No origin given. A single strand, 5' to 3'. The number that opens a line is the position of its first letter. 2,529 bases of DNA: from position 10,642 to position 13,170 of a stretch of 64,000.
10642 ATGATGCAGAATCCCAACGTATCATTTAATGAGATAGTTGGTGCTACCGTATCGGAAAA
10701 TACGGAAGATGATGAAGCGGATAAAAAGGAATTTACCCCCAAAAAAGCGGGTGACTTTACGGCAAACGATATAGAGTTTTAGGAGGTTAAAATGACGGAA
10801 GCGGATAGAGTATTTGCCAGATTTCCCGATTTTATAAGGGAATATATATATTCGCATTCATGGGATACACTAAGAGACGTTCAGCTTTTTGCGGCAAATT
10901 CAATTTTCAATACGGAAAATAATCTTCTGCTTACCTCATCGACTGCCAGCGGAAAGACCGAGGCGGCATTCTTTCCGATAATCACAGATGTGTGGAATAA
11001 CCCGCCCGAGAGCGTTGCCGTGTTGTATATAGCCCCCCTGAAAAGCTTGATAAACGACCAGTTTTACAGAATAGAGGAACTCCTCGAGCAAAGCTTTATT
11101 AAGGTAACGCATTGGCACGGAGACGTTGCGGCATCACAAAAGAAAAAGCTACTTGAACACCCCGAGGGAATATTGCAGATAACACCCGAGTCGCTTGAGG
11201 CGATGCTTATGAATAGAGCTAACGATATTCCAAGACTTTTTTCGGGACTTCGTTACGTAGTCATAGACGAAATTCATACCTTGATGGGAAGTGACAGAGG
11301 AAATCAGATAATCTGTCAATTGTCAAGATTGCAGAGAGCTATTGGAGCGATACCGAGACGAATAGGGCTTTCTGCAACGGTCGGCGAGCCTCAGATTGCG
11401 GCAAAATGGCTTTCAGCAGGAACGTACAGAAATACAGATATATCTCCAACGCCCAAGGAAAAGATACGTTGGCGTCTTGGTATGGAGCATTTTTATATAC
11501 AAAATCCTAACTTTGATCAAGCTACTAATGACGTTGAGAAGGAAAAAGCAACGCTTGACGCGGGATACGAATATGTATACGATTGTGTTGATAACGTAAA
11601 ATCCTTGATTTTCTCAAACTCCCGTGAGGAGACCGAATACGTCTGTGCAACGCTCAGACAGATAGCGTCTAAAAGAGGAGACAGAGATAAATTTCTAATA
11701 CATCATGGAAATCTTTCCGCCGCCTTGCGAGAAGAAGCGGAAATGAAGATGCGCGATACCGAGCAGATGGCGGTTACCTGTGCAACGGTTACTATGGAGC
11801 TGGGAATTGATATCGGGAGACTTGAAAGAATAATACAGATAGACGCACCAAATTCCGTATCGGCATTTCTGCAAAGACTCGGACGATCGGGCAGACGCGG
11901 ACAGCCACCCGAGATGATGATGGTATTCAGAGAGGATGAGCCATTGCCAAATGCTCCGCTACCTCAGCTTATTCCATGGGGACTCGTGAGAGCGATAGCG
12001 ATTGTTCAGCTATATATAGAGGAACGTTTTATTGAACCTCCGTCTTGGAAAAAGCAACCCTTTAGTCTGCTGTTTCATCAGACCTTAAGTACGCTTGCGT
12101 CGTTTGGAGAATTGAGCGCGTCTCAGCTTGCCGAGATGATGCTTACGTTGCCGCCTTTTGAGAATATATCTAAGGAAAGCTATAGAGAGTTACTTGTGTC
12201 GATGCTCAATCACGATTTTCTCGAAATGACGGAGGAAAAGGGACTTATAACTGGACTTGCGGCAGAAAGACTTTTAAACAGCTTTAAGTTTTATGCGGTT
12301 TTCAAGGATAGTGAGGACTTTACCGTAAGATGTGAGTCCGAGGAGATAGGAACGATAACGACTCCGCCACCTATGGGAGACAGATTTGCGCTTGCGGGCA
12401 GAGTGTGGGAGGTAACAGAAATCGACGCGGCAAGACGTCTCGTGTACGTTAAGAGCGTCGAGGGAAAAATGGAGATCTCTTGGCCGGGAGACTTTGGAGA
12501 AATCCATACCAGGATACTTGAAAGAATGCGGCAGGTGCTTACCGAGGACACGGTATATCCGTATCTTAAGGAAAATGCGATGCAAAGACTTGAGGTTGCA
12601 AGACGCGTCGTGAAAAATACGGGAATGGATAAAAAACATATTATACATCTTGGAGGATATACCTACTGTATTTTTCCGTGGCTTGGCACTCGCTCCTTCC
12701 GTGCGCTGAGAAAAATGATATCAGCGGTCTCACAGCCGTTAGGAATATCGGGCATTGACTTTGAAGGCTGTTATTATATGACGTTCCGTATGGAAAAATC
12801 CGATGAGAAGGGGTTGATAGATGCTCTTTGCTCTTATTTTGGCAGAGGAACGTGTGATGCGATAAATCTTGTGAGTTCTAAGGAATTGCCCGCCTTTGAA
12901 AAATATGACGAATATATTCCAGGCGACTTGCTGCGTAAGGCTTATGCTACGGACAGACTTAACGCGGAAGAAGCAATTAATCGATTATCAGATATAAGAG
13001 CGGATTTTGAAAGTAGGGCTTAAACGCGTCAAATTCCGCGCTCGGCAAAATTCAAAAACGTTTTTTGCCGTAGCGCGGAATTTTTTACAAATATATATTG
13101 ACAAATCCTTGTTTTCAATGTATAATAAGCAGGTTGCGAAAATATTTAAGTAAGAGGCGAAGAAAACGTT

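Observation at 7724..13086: Self-contained TerB-N/C + DUF2791-type ATPase + Lhr-like DExH helicase operon (Shango-type defence triad)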

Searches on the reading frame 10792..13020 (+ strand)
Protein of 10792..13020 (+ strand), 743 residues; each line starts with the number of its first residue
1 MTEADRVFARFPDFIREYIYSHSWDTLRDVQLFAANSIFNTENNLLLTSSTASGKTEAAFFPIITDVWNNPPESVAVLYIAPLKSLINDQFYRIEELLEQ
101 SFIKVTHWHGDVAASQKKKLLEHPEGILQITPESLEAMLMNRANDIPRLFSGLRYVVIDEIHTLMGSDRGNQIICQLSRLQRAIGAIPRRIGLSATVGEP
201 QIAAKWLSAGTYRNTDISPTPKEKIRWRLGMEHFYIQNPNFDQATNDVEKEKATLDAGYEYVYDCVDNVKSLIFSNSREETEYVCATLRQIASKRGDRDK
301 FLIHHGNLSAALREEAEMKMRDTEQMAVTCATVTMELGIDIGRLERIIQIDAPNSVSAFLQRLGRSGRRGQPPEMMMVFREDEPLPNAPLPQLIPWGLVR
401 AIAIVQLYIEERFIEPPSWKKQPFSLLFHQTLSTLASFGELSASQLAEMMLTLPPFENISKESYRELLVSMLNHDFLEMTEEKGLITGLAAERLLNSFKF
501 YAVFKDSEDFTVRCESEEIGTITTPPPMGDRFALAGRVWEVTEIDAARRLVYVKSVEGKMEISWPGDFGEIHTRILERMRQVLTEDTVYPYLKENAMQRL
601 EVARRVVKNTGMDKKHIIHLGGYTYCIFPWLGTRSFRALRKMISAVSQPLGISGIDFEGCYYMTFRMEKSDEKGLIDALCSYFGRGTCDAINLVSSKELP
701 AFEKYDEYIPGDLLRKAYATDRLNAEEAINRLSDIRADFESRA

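Call 4: search_protein_families(library=pfam, proteins=[window:10792-13020:+], max_evalue=0.01)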
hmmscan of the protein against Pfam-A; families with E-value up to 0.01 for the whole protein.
window:10792-13020:+ (743 aa): 5 families
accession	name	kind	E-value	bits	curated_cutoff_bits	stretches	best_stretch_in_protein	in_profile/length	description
PF00270.35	DEAD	-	2e-27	96.4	26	1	29-198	2-161/167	DEAD/DEAH box helicase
PF00271.37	Helicase_C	-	2.4e-16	60.4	23.5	1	267-370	14-110/110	Helicase conserved C-terminal domain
PF04851.21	ResIII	-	1.6e-08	35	22.5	1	27-197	4-162/164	Type III restriction enzyme, res subunit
PF19306.5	WH_Lhr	-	0.00012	21.9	27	0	528-559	135-164/168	Large helicase-related protein, winged helix domain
PF22590.2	Cas3-like_C_2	-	0.0015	19.3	27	1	283-369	17-104/106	CRISPR-associated nuclease/helicase Cas3, C-terminal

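Call 5: search_protein_families(library=padloc, proteins=[window:10792-13020:+], max_evalue=0.01)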
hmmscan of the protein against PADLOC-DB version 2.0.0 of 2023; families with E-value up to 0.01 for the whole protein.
window:10792-13020:+ (743 aa): 60 families (the best 25 are shown)
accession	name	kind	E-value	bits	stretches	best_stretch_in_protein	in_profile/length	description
PDLC03960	SngC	-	8.8e-243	806.2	1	7-730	5-715/720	-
PDLC02503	BrxHI|BrxHII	-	2.8e-124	414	1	18-648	15-614/698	BrxHI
PDLC02501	BrxHI|BrxHII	-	1.9e-76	255.9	1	7-605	3-574/925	BrxHI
PDLC02897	DpdJ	-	2.2e-29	100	1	27-369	100-451/1570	DpdJ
PDLC00037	DruE3|DruE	-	4.5e-22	75.7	2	327-385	1059-1116/2055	SNF2 family N-terminal domain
PDLC00036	DruE3|DruE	-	3.9e-19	65.3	2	37-204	103-292/2023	SNF2 family N-terminal domain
PDLC00035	DruE3|DruE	-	1.2e-18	64.3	2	328-385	1063-1119/1460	SNF2 family N-terminal domain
PDLC03928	PsyrT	-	6.6e-18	62.3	2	272-385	245-352/689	-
PDLC02896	DpdJ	-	4.2e-16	55.8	3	327-377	582-633/1487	DpdJ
PDLC01761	Cas3b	-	1.9e-15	54.6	2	38-122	227-304/705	-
PDLC02864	DpdF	-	1.5e-13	48.4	1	24-382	20-341/610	DpdF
PDLC00192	HamB1|HamB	-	2.1e-13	46.8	1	31-209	273-446/1104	DEAD-box helicase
PDLC02569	DrmA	-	7.3e-13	45.2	1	154-369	657-873/1095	DrmA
PDLC00194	HamB1|HamB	-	1.3e-12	44.5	1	23-207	226-403/995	DEAD-box helicase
PDLC02870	DpdF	-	2.1e-12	44.4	1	218-381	173-332/534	DpdF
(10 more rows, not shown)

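Call 6: search_protein_families(library=ncbifam, proteins=[window:10792-13020:+], max_evalue=0.01)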
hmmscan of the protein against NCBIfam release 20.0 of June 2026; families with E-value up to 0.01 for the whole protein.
window:10792-13020:+ (743 aa): 32 families (the best 25 are shown)
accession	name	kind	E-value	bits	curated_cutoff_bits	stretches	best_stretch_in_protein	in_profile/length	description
TIGR04121.1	DEXH_lig_assoc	equivalog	9.9e-63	212.1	850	1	15-468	3-431/804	ligase-associated DNA damage response DEXH box helicase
NF010338.0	PRK13767.1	equivalog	1.1e-57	196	849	1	4-369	12-385/877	ATP-dependent helicase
TIGR03817.1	DECH_helic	hypoth_equivalog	4.5e-37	127.7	874.1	1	31-385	41-388/742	helicase/secretion neighborhood putative DEAH-box helicase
NF007284.0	PRK09751.1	equivalog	2.1e-28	98.2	1496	2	49-298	51-322/1538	ATP-dependent helicase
NF002654.0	PRK02362.1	equivalog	7.7e-21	74.1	887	1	34-323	31-297/739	ATP-dependent DNA helicase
TIGR00614.1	recQ_fam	subfamily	4.3e-16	58.7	219.8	1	25-380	10-331/470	RecQ family ATP-dependent DNA helicase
NF040935.1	helicase_Hel308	equivalog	8.7e-16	57.2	1200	1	16-290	16-269/704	ATP-dependent DNA helicase Hel308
TIGR01389.1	recQ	equivalog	3.9e-14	52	640.2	1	222-381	177-330/591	DNA helicase RecQ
NF001308.0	PRK00254.1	equivalog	6.5e-14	51.1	1216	1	35-290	32-260/720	ATP-dependent DNA helicase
NF002251.0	PRK01172.1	equivalog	1.9e-13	49.6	891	1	27-295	23-263/674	ATP-dependent DNA helicase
NF041067.1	DpdJ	equivalog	4.8e-13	47.7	800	2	325-378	572-626/1482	protein DpdJ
NF008394.0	PRK11192.1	equivalog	6.2e-11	41.8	507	1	268-371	247-343/441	ATP-dependent RNA helicase SrmB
NF041063.1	DpdF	equivalog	1.6e-10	40.3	550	1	44-163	160-281/813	protein DpdF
NF053631.1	RNA_helic_CshA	equivalog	2.1e-09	36.8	646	1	304-372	267-334/434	degradosome RNA helicase CshA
NF008744.0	PRK11776.1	equivalog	2.8e-09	36.1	524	1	262-372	236-339/460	ATP-dependent RNA helicase DbpA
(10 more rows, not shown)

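Call 21: find_encoding_contigs(protein=window:10792-13020:+, flank=10000, max_places=10)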
Protein window:10792-13020:+ (743 aa): 6 contigs read that carry it; 3 places shown.
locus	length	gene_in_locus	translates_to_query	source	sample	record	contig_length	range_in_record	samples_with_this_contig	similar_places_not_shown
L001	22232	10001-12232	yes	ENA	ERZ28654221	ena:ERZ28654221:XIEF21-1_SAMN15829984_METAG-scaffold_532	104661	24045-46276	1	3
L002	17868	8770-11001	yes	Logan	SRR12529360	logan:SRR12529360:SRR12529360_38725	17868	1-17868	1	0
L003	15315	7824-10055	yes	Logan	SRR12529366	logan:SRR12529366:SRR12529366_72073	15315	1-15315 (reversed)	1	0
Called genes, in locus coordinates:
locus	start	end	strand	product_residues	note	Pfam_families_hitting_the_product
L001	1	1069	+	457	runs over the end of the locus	PF03977:OAD_beta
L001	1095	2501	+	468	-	PF00682:HMGL-like, PF02436:PYC_OADA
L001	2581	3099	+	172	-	PF00293:NUDIX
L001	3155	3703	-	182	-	PF04309:G3P_antiterm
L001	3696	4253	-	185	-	PF19601:DUF6106 (weak)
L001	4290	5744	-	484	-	PF04468:PSP1, PF28472:PSP1_3rd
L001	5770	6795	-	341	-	PF13177:DNA_pol3_delta2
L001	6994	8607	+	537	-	PF13208:TerB_N, PF15615:TerB_C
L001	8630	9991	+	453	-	PF10923:BrxC_BrxD, PF13191:AAA_16 (weak)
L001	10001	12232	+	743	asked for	PF00270:DEAD, PF04851:ResIII, PF00271:Helicase_C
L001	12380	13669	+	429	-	PF02040:ArsB, PF03600:CitMHS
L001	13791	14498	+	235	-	PF00696:AA_kinase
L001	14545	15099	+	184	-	PF01765:RRF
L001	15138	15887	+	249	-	PF01255:Prenyltransf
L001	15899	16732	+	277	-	PF01148:CTP_transf_1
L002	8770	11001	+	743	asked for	PF00270:DEAD, PF04851:ResIII, PF00271:Helicase_C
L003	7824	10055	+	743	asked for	PF00270:DEAD, PF04851:ResIII, PF00271:Helicase_C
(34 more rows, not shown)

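Call 28: search_solved_structures(query=window:10792-13020:+, max_evalue=0.001, show_alignments=1)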
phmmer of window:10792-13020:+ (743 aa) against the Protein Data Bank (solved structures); distinct sequences matched with E-value up to 0.001: 109 (the best 60 are shown).
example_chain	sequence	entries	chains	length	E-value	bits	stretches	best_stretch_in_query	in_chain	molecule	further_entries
5v9x_A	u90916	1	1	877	7.8e-31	110.2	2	28-296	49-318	ATP-dependent DNA helicase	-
7lhl_A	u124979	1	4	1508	4.5e-30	107.7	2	29-296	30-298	ATP-dependent DNA helicase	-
6znp_A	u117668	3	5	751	7.7e-28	100.3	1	42-378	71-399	Uncharacterized ATP-dependent helicase YprA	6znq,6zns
6qv3_A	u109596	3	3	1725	4e-24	88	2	22-314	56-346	Pre-mRNA splicing helicase-like protein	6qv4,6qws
5m59_A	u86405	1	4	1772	4.4e-24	87.9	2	22-314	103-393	Pre-mRNA splicing helicase-like protein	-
8alz_B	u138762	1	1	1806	7.2e-22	80.6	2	25-209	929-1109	Activating signal cointegrator 1 complex subunit 3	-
7zpq_CA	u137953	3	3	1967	1.4e-18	69.7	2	24-209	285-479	SLH1 isoform 1 | RQC trigger complex helicase SLH1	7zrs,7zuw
6s8o_B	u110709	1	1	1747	2e-17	65.9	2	24-318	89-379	U5 small nuclear ribonucleoprotein 200 kDa helicase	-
6qdv_B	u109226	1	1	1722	2.3e-17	65.7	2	24-318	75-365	U5 small nuclear ribonucleoprotein 200 kDa helicase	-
4f92_B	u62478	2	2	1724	2.3e-17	65.7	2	24-318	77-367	U5 small nuclear ribonucleoprotein 200 kDa helicase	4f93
4f91_B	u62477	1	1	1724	2.3e-17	65.7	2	24-318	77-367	U5 small nuclear ribonucleoprotein 200 kDa helicase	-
5urj_A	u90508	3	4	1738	2.4e-17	65.6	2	24-318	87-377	U5 small nuclear ribonucleoprotein 200 kDa helicase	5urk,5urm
4kit_B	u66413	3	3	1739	2.4e-17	65.6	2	24-318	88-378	U5 small nuclear ribonucleoprotein 200 kDa helicase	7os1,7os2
6s8q_B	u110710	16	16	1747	2.4e-17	65.6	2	24-318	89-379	U5 small nuclear ribonucleoprotein 200 kDa helicase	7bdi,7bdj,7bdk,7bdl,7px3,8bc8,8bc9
6s9i_B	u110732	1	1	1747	4e-17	64.9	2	17-219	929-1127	U5 small nuclear ribonucleoprotein 200 kDa helicase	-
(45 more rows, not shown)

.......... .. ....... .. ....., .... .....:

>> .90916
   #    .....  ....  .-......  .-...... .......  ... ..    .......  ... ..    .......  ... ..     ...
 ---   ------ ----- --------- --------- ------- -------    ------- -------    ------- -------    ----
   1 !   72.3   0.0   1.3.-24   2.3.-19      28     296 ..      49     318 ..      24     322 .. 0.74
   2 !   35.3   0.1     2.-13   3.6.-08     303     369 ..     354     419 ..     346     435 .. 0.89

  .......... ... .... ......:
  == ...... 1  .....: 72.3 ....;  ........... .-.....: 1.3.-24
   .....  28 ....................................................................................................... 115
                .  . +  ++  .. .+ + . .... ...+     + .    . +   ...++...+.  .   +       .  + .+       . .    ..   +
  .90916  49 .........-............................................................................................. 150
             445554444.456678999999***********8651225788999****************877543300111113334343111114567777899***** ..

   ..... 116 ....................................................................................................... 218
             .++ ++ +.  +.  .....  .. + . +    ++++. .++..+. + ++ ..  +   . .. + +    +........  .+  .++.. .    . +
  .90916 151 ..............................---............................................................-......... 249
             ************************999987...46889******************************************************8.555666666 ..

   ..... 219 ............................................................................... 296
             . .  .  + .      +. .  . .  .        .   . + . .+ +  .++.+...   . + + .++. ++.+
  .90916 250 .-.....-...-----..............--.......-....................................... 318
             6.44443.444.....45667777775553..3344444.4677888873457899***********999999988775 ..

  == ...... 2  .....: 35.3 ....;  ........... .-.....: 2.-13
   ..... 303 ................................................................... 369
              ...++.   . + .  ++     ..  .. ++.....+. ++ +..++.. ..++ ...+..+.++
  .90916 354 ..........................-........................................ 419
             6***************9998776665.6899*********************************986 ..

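Call 31: find_homologous_proteins(query=window:10792-13020:+, max_evalue=1e-20)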
Query window:10792-13020:+ (743 aa): 8000 proteins with E <= 1e-20 among 8000 candidates; the best 120 are listed.
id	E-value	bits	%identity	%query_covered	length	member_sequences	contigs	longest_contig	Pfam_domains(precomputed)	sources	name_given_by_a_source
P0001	0.0e+0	1674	98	100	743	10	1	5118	PF00270.36,PF00271.38,PF04851.22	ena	-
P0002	0.0e+0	1438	84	99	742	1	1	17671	PF00270.36,PF00271.38,PF04851.22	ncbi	-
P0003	0.0e+0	1416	82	99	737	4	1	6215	PF00270.36,PF00271.38,PF04851.22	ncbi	-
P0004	0.0e+0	1403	82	99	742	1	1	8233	PF00270.36,PF00271.38,PF04851.22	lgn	-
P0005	0.0e+0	1401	81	99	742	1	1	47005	PF00270.36,PF00271.38,PF04851.22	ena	-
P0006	0.0e+0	1401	82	99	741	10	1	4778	PF00270.36,PF00271.38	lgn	-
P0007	0.0e+0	1400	81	99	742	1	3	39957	PF00270.36,PF00271.38,PF04851.22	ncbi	-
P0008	0.0e+0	1400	82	99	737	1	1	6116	PF00270.36,PF00271.38,PF04851.22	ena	-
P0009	0.0e+0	1398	81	99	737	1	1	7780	PF00270.36,PF00271.38,PF04851.22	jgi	jgi:ATP-dependent Lhr-like helicase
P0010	0.0e+0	1396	81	99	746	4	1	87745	PF00270.36,PF00271.38,PF04851.22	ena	-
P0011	0.0e+0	1395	81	99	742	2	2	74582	PF00270.36,PF00271.38,PF04851.22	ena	-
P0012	0.0e+0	1392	81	99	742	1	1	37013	PF00270.36,PF00271.38,PF04851.22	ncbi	-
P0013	0.0e+0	1387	81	99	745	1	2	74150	PF00270.36,PF00271.38,PF04851.22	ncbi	-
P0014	0.0e+0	1386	81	99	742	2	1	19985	PF00270.36,PF00271.38,PF04851.22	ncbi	-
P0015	0.0e+0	1386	81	99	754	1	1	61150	PF00270.36,PF00271.38,PF04851.22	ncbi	-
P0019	0.0e+0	1375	80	100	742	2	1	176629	PF00270.36,PF00271.38,PF04851.22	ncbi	-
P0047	0.0e+0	1275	74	99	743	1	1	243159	PF00270.36,PF00271.38,PF04851.22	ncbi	-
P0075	0.0e+0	1245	73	99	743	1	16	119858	PF00270.36,PF00271.38,PF04851.22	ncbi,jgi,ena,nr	ncbi:MAG: DEAD/DEAH box helicase [Ruminococcaceae bacterium]|nr:DEAD/DEAH box helicase [Oscillospira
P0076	0.0e+0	1245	74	99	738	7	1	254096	PF00270.36,PF00271.38,PF04851.22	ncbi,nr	ncbi:MAG: DEAD/DEAH box helicase [Ruminococcaceae bacterium]|nr:DEAD/DEAH box helicase [Oscillospira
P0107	0.0e+0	1231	73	99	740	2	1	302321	PF00270.36,PF00271.38,PF04851.22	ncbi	-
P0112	0.0e+0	1228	73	100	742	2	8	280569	PF00270.36,PF00271.38,PF04851.22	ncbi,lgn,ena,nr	ncbi:MAG: DEAD/DEAH box helicase [Clostridia bacterium]|nr:DEAD/DEAH box helicase [Clostridia bacter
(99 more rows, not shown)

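Call 32: find_encoding_contigs(protein=P0002, flank=8000, max_places=2)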
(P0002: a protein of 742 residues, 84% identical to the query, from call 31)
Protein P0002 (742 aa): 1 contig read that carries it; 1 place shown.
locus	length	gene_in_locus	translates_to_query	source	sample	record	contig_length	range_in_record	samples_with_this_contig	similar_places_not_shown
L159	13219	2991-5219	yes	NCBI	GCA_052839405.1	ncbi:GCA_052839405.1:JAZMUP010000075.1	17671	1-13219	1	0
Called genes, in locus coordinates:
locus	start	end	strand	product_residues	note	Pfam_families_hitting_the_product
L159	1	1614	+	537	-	?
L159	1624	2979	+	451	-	PF10923:BrxC_BrxD, PF13191:AAA_16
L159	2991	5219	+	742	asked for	PF00270:DEAD, PF04851:ResIII (faint), PF00271:Helicase_C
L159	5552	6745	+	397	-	PF00291:PALP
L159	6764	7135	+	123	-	PF01042:Ribonuc_L-PSP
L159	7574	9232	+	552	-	PF02776:TPP_enzyme_N, PF00205:TPP_enzyme_M, PF02775:TPP_enzyme_C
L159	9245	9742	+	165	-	PF01842:ACT, PF22629:ACT_AHAS_ss, PF13710:ACT_5, PF10369:ALS_ss_C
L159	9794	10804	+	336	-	PF02826:2-Hacid_dh_C (weak), PF03446:NAD_binding_2 (weak), PF03807:F420_oxidored (weak), PF07991:KARI_N, PF01450:KARI_C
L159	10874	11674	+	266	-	PF03309:Pan_kinase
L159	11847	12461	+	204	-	PF12822:ECF_trnsprt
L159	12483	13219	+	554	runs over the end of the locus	PF00920:ILVD_EDD_N, PF24877:ILV_EDD_C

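Call 33: find_encoding_contigs(protein=P0010, flank=8000, max_places=2)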
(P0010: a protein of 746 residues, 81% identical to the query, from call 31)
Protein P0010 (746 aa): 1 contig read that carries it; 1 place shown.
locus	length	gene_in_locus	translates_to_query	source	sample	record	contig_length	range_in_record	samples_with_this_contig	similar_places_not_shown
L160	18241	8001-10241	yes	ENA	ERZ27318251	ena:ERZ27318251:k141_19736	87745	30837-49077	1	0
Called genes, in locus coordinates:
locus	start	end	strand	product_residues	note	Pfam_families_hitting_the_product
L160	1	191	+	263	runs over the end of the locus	PF01381:HTH_3, PF12844:HTH_19 (weak), PF13443:HTH_26, PF00717:Peptidase_S24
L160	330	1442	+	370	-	PF13439:Glyco_transf_4, PF13477:Glyco_trans_4_2 (weak), PF00534:Glycos_transf_1, PF13692:Glyco_trans_1_4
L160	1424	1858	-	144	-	-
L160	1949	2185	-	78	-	PF13083:KH_KhpA-B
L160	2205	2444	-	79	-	PF00886:Ribosomal_S16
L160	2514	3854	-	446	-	PF02881:SRP54_N, PF00448:SRP54, PF02978:SRP_SPB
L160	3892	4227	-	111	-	PF04297:UPF0122, PF04545:Sigma70_r4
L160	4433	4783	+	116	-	-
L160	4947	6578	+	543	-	PF13208:TerB_N, PF15615:TerB_C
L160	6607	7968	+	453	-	PF10923:BrxC_BrxD, PF13191:AAA_16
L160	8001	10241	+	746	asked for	PF00270:DEAD, PF04851:ResIII (weak), PF00271:Helicase_C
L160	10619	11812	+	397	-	PF00291:PALP, PF01842:ACT (weak)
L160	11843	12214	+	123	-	PF01042:Ribonuc_L-PSP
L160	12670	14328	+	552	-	PF02776:TPP_enzyme_N, PF00205:TPP_enzyme_M, PF02775:TPP_enzyme_C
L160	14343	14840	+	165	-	PF01842:ACT, PF22629:ACT_AHAS_ss, PF13710:ACT_5, PF10369:ALS_ss_C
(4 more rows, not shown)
